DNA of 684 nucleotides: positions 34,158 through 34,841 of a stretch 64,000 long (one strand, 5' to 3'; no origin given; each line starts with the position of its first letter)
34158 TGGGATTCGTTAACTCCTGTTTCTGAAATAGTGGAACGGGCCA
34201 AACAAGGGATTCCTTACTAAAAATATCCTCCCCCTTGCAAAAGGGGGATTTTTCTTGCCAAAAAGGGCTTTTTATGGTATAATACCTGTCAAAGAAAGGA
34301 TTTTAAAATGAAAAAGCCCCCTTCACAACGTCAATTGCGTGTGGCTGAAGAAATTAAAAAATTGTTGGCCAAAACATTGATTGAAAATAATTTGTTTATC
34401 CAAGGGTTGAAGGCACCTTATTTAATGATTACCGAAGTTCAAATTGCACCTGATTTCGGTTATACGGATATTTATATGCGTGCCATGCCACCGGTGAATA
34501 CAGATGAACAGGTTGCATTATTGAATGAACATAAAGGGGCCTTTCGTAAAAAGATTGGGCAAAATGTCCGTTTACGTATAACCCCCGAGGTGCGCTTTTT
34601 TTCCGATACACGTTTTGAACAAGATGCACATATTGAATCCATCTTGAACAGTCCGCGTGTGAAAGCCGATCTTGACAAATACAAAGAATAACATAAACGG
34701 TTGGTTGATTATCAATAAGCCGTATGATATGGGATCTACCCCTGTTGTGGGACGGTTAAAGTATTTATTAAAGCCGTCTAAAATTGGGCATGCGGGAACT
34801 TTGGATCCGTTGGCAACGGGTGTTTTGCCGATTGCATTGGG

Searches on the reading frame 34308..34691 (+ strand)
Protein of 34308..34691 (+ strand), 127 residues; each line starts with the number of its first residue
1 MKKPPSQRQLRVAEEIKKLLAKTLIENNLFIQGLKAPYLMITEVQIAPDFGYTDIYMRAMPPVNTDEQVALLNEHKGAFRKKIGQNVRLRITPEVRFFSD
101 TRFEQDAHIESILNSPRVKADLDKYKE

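Call 9: search_protein_families(library=pfam, proteins=[window:34308-34691:+], max_evalue=0.01)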
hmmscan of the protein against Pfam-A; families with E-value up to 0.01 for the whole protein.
window:34308-34691:+ (127 aa): 1 family
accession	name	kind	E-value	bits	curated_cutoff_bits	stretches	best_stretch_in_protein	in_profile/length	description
PF02033.23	RBFA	-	7.2e-21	74.9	34.7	1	8-113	1-105/105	Ribosome-binding factor A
